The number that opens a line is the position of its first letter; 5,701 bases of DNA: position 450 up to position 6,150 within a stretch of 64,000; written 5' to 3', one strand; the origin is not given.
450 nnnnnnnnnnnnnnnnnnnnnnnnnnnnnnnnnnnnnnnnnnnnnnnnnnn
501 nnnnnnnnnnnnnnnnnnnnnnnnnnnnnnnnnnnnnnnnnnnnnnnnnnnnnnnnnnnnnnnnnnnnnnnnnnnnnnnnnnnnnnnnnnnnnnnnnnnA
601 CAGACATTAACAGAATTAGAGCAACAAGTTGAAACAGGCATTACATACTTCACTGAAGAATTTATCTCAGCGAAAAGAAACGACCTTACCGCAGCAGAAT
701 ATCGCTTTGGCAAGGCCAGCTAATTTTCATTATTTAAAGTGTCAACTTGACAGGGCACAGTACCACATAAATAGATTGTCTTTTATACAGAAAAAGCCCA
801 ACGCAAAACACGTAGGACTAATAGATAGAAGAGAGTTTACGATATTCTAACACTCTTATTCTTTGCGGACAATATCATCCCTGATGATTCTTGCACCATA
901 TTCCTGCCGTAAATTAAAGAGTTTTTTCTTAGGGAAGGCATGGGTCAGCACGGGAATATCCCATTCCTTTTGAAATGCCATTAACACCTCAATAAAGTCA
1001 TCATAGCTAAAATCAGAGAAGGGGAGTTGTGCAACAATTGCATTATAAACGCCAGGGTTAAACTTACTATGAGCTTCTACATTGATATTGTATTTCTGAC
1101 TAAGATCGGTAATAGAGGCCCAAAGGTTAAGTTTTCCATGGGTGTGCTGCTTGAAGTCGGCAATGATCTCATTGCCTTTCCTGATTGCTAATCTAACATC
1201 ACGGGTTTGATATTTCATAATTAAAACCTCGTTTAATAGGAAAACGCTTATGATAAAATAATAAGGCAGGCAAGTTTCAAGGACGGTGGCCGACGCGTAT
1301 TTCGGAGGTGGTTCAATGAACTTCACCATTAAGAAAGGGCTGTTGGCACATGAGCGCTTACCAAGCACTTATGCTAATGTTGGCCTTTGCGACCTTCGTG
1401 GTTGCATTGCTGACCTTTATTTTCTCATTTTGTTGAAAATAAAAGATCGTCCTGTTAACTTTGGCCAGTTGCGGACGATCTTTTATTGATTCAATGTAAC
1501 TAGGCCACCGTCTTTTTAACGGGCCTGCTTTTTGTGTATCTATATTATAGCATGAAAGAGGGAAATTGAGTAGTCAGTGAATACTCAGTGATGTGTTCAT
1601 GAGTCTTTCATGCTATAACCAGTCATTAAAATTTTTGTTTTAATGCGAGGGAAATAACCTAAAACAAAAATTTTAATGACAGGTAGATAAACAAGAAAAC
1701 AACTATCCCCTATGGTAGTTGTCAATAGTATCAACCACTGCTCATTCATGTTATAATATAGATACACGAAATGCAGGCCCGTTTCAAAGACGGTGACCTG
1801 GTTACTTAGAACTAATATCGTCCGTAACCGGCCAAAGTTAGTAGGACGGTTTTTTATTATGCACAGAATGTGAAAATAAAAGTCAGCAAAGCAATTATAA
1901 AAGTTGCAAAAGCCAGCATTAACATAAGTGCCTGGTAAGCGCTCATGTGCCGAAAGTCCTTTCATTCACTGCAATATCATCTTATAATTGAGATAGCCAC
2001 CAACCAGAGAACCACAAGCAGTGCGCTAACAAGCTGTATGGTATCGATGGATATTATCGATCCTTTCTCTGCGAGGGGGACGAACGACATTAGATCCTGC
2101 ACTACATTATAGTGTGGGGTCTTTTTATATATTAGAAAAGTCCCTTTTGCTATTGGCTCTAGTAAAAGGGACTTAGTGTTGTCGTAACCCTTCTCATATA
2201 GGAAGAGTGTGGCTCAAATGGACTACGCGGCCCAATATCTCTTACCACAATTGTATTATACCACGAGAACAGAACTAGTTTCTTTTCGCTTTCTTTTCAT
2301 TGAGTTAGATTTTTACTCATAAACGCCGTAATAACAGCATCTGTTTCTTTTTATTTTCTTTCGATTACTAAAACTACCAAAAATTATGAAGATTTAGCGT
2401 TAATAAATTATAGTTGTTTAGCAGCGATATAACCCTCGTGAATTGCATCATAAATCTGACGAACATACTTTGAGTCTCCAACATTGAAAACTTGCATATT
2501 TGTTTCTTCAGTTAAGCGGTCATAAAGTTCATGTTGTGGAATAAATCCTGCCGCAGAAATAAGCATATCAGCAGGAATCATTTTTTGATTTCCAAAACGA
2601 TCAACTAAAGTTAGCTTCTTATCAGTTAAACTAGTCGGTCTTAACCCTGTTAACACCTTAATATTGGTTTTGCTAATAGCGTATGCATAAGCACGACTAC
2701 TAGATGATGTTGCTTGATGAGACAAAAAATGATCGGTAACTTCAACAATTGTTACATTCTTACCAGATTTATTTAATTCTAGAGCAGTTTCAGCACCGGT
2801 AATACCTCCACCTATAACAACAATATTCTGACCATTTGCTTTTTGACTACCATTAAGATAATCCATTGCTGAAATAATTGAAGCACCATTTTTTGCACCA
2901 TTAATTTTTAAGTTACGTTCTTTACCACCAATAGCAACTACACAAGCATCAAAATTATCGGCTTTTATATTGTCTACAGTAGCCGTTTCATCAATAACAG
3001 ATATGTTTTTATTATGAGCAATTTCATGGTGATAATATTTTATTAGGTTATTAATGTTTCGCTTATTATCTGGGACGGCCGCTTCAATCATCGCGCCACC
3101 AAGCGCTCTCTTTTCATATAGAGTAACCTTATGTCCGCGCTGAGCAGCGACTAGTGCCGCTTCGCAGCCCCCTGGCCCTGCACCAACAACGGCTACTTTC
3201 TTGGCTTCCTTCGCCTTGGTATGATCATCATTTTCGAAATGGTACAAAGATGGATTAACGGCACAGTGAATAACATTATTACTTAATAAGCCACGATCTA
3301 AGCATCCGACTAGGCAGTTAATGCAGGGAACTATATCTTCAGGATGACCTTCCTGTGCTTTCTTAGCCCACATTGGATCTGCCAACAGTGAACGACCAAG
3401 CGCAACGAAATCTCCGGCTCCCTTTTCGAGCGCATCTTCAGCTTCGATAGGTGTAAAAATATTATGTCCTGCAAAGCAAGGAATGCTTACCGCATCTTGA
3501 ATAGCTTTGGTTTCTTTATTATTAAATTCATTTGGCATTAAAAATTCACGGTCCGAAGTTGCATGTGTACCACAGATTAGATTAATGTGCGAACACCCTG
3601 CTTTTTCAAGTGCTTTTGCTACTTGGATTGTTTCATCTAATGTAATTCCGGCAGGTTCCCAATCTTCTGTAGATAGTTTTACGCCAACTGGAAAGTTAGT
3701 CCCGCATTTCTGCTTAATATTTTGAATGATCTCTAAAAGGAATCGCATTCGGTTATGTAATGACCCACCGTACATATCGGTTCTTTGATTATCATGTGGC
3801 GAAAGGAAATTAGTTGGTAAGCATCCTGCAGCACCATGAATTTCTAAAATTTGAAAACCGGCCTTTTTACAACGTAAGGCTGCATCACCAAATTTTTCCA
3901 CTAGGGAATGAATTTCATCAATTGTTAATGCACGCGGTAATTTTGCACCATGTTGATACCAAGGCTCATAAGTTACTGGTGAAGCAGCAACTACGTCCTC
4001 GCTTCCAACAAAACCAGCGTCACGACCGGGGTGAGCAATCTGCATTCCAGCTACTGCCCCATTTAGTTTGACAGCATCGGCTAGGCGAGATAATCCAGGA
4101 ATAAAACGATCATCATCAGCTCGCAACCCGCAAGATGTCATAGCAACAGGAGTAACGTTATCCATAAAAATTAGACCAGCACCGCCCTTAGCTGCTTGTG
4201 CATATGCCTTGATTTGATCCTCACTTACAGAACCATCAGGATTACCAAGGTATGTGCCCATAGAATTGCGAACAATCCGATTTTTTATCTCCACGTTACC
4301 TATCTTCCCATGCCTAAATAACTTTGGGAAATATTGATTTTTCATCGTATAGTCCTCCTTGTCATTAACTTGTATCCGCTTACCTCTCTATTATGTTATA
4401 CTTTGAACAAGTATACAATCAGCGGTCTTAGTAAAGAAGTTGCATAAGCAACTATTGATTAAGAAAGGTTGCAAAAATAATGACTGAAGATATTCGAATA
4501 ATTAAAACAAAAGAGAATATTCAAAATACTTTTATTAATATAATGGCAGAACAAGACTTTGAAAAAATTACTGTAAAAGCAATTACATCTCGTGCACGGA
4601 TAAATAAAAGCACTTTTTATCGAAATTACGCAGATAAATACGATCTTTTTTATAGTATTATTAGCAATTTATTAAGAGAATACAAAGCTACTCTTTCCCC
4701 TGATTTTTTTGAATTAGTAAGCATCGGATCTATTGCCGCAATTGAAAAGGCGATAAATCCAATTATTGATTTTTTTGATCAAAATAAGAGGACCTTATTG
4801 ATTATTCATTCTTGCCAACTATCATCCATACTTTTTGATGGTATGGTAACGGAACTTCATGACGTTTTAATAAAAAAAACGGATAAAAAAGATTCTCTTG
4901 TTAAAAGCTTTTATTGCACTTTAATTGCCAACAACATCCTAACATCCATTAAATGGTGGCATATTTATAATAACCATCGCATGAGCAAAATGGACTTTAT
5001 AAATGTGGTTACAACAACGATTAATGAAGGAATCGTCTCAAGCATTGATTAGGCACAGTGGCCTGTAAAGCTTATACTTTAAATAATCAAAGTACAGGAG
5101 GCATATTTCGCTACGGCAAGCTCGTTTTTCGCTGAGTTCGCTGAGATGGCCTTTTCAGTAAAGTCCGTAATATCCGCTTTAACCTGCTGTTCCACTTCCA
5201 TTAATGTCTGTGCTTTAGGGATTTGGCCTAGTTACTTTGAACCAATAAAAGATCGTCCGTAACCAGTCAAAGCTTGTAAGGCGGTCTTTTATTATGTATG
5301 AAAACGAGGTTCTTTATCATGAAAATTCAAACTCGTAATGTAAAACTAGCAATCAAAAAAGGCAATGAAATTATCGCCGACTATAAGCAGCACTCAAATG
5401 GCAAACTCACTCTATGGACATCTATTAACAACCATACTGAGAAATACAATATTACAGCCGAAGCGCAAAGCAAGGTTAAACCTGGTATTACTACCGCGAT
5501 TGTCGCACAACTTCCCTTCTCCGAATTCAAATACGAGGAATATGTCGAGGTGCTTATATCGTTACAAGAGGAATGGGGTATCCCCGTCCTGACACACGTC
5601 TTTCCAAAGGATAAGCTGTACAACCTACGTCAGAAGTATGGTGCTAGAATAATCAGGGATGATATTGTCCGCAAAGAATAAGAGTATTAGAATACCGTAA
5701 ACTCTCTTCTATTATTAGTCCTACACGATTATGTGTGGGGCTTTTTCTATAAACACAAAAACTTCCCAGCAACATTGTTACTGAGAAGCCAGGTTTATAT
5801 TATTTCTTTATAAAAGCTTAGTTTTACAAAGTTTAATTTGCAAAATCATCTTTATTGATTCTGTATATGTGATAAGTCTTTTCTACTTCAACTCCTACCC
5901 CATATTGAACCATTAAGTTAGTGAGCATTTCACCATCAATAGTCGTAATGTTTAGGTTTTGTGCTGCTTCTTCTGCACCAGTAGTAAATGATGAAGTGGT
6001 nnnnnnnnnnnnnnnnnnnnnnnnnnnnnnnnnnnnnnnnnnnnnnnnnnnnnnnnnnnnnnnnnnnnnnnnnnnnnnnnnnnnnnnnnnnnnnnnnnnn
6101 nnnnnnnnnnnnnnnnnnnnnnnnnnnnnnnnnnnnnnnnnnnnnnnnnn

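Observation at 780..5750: Inverted duplication of a small-gene module bracketing an oxidoreductase/TetR cassette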

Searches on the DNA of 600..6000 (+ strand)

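Call 6: search_rna_families(source=window, start=600, end=6000, threshold=evalue, max_evalue=1, show_alignments=4)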
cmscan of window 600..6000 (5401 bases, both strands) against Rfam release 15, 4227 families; matches with E-value up to 1: 9.
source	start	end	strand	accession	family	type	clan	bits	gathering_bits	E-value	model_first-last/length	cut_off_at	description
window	1244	1420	+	RF01492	rli28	Gene; sRNA;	-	48.1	45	0.0006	1-186/186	no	Listeria sRNA rli28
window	1875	2000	-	RF01492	rli28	Gene; sRNA;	-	28.9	45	0.99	44-182/186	no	Listeria sRNA rli28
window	1617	1687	+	RF03621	MIR4245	Gene; miRNA;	-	26.6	74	0.17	1-128/128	no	MIR4245 microRNA precursor family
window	1606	1698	-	RF04099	MIR837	Gene; miRNA;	-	24.2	117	0.18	1-122/122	no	MIR837 microRNA precursor family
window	1603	1701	-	RF04125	MIR9408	Gene; miRNA;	-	24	90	0.25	1-117/117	no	MIR9408 microRNA precursor family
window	1619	1683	-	RF00956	MIR1444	Gene; miRNA;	-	23.3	80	0.5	1-85/85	no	MIR1444 microRNA precursor family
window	2089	2173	-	RF02450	ncr1175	Gene; sRNA;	-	23.3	60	0.66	1-110/110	no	Bacillus sRNA ncr1175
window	1878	1946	-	RF01412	BsrG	Gene; sRNA;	-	21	55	0.067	63-128/259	no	BsrG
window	4960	5044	+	RF02852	Ysr206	Gene; sRNA;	-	20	124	0.059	16-102/312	no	Yersinia sRNA 206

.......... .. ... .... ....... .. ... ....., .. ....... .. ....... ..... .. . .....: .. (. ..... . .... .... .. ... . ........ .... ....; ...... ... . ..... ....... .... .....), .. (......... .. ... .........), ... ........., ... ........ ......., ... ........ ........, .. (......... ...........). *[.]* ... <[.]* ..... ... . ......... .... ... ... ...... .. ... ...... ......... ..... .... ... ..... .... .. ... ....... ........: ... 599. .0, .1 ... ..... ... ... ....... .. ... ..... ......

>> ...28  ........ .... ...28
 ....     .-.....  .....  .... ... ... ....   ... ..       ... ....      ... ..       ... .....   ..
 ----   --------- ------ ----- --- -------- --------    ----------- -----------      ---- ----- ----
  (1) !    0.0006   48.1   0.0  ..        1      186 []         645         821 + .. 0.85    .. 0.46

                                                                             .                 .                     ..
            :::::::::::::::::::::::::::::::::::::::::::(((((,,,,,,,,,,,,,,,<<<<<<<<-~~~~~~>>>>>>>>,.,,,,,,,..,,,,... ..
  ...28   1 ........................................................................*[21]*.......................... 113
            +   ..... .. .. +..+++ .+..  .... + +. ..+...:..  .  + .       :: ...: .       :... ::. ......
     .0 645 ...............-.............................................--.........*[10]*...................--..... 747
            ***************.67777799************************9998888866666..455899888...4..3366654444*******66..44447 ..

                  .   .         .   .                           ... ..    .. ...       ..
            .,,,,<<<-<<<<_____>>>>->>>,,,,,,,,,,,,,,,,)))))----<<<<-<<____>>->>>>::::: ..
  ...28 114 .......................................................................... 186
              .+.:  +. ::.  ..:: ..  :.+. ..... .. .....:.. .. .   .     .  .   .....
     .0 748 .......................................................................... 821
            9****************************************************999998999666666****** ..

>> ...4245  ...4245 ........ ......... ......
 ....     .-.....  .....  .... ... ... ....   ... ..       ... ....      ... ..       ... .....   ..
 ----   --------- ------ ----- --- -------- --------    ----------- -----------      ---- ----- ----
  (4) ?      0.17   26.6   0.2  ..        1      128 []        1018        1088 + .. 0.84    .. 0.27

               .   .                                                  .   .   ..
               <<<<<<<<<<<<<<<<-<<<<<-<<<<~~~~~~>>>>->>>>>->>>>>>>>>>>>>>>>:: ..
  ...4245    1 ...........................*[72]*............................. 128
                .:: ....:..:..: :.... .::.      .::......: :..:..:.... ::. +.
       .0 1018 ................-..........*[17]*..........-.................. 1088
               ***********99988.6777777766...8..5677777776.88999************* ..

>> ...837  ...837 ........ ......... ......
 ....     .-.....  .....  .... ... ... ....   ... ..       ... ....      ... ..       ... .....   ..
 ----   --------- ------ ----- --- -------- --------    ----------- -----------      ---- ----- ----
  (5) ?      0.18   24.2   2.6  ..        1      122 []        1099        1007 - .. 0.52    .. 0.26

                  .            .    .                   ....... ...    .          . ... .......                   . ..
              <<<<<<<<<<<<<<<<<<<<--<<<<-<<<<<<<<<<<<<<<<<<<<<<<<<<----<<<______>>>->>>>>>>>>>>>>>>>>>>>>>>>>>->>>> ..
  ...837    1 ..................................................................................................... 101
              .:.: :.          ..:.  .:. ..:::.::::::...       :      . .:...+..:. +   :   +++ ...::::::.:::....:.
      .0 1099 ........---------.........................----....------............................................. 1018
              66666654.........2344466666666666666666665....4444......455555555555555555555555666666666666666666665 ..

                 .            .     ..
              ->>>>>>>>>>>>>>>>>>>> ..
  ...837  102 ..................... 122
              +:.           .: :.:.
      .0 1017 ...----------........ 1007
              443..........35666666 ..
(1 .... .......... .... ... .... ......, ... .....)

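Call 11: search_dna_similar(query=window:700-5800:+, collection=plasmids, mode=near, max_rows=25)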
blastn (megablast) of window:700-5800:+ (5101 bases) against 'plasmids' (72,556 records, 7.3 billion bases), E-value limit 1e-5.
Records with a match: 37; places in all: 70; records where one place covers at least 80% of the query: 0.
Best place of each record, by identity: >=99% 2; 95-99% 1; 90-95% 2; 80-90% 31; 60-80% 1.
By first word of the organism name: Lactiplantibacillus 27; Limosilactobacillus 8; Levilactobacillus 1; Lactobacillus 1.
By predicted mobility (MOB-suite, as given by PLSDB): mobilizable 14; conjugative 12; non-mobilizable 11.
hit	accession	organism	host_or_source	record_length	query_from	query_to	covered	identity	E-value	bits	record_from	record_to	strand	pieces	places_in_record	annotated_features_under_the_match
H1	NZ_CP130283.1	Limosilactobacillus reuteri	Homo sapiens,feces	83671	550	1480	18%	92.3%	0e+0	1327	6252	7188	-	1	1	hypothetical protein (x2)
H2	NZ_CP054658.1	Limosilactobacillus reuteri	Sus scrofa domesticus,single organism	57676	123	755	12%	100.0%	0e+0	1170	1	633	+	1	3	hypothetical protein (x2)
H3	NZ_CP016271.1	Lactiplantibacillus plantarum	-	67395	82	526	9%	85.7%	5e-127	464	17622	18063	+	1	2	hypothetical protein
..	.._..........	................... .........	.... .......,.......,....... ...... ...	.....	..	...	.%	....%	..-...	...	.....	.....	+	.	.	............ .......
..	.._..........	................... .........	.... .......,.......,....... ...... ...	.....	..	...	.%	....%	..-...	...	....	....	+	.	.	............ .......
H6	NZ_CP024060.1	Lactiplantibacillus plantarum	sample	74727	82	526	9%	85.7%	5e-127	464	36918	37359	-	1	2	hypothetical protein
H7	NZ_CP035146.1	Lactiplantibacillus plantarum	cell culture,food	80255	82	526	9%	85.7%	5e-127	464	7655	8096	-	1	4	hypothetical protein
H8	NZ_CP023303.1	Lactiplantibacillus plantarum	Homo sapiens,fecal sample,healthy adult ...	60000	82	526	9%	85.7%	5e-127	464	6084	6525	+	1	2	hypothetical protein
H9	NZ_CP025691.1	Lactiplantibacillus plantarum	cell culture,Korean infant feces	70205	82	526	9%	85.7%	5e-127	464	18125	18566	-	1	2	hypothetical protein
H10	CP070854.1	Lactiplantibacillus plantarum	bacterial isolate,Fu-Tsai (Fermented ...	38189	82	526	9%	85.7%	5e-127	464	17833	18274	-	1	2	transposase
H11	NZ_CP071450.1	Lactiplantibacillus plantarum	Tissue sample,Rice wine rice syrup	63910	82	526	9%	85.7%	5e-127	464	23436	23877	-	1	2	hypothetical protein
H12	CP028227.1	Lactiplantibacillus plantarum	cell culture,Kimchi without red pepper ...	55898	82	526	9%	85.7%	5e-127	464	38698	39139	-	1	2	hypothetical protein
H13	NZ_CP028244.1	Lactiplantibacillus plantarum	cell culture,young radish kimchi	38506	82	526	9%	85.7%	5e-127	464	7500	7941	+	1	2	hypothetical protein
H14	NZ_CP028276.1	Lactiplantibacillus plantarum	cell culture,Pickled Green Chili Peppers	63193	82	526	9%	85.7%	5e-127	464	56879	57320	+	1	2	hypothetical protein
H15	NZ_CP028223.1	Lactiplantibacillus plantarum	cell culture,kimchi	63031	82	526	9%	85.7%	5e-127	464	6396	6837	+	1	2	hypothetical protein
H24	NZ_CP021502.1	Lactiplantibacillus plantarum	cell culture,food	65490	82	526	9%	85.4%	2e-125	459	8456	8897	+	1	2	transposase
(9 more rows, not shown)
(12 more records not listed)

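Call 13: get_annotated_region(hit=H24, flank=4000)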
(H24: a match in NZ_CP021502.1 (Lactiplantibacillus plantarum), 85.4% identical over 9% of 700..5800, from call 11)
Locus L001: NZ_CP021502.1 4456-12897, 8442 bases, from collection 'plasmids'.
description: Lactiplantibacillus plantarum strain SRCM102022 plasmid pPL2022-1, complete sequence
organism: Lactiplantibacillus plantarum (NCBI taxid 1590)
taxonomy: Bacteria; Bacillota; Bacilli; Lactobacillales; Lactobacillaceae; Lactiplantibacillus; Lactiplantibacillus plantarum
host: -; source: cell culture,food; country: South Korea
typing (MOB-suite, as given by PLSDB): mobilizable; replicon rep_cluster_167,rep_cluster_1948; relaxase MOBP
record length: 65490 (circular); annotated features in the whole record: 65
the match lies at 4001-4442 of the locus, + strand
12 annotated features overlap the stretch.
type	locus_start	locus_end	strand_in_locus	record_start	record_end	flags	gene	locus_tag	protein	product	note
CDS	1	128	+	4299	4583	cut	-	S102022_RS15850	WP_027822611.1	thioredoxin family protein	-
CDS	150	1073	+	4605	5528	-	trxB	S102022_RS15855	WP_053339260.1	thioredoxin-disulfide reductase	-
CDS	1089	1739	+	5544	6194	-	-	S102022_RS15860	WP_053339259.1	DsbA family oxidoreductase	-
CDS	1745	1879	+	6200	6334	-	-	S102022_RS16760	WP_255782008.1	hypothetical protein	-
CDS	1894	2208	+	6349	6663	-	trxA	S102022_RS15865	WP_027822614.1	thioredoxin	-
CDS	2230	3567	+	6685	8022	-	-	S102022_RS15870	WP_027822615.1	NAD(P)/FAD-dependent oxidoreductase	-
CDS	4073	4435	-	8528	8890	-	-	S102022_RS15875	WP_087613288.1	transposase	-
CDS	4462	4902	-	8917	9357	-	-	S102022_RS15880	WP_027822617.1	MarR family winged helix-turn-helix transcriptional regulator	GO:0006355 - regulation of DNA-templated transcription [Evidence IEA]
CDS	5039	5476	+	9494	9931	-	-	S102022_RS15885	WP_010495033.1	OsmC family protein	GO:0006979 - response to oxidative stress [Evidence IEA]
CDS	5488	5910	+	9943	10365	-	-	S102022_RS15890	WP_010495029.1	OsmC family protein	GO:0006979 - response to oxidative stress [Evidence IEA]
CDS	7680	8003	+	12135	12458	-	-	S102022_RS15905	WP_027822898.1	hypothetical protein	-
CDS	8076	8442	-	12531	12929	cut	-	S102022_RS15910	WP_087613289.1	hypothetical protein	-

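Call 14: get_annotated_region(hit=H1, flank=4000)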
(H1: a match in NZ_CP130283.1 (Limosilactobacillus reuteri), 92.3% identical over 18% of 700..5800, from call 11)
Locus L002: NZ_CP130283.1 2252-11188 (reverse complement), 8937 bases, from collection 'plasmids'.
description: Limosilactobacillus reuteri strain 03 plasmid pLr03, complete sequence
organism: Limosilactobacillus reuteri (NCBI taxid 1598)
taxonomy: Bacteria; Bacillota; Bacilli; Lactobacillales; Lactobacillaceae; Limosilactobacillus; Limosilactobacillus reuteri
host: -; source: Homo sapiens,feces; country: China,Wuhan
typing (MOB-suite, as given by PLSDB): non-mobilizable; replicon rep_cluster_2483
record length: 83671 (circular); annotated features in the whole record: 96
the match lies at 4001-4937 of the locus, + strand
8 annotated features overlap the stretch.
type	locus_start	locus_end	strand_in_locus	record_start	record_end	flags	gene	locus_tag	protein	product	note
CDS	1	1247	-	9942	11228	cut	-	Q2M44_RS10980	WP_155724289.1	ISL3 family transposase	-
CDS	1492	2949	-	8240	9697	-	hdcC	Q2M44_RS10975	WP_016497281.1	histidine-histamine antiporter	-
CDS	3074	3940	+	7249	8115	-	-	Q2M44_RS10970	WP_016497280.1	hypothetical protein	-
CDS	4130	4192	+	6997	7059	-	-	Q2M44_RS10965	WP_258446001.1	hypothetical protein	-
CDS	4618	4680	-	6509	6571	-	-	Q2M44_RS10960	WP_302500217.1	hypothetical protein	-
CDS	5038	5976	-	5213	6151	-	-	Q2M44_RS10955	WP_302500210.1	restriction endonuclease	GO:0009307 - DNA restriction-modification system [Evidence IEA]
CDS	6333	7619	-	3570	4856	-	-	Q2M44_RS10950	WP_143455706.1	ISL3 family transposase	-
CDS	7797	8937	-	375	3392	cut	-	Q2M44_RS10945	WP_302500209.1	DEAD/DEAH box helicase family protein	-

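Call 15: get_annotated_region(hit=H2, flank=4000)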
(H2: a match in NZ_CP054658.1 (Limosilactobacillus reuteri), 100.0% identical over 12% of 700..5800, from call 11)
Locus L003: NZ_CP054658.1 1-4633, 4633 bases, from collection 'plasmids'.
description: Limosilactobacillus reuteri strain AN417 plasmid pAN417A, complete sequence
organism: Limosilactobacillus reuteri (NCBI taxid 1598)
taxonomy: Bacteria; Bacillota; Bacilli; Lactobacillales; Lactobacillaceae; Limosilactobacillus; Limosilactobacillus reuteri
host: -; source: Sus scrofa domesticus,single organism; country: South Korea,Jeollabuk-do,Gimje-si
typing (MOB-suite, as given by PLSDB): non-mobilizable; replicon rep_cluster_2483
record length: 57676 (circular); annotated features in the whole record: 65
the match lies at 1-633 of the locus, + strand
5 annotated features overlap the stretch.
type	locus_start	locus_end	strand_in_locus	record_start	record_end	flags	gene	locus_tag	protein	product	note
CDS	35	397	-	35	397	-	-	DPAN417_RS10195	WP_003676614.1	hypothetical protein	-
CDS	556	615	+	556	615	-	-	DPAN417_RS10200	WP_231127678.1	hypothetical protein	-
CDS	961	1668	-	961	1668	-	-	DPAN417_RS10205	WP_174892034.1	N-6 DNA methylase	GO:0006306 - DNA methylation [Evidence IEA]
CDS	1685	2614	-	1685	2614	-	-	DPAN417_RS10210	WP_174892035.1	restriction endonuclease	GO:0009307 - DNA restriction-modification system [Evidence IEA]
CDS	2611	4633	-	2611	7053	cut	-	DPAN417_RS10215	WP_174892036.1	Eco57I restriction-modification methylase domain-containing protein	GO:0006304 - DNA modification [Evidence IEA]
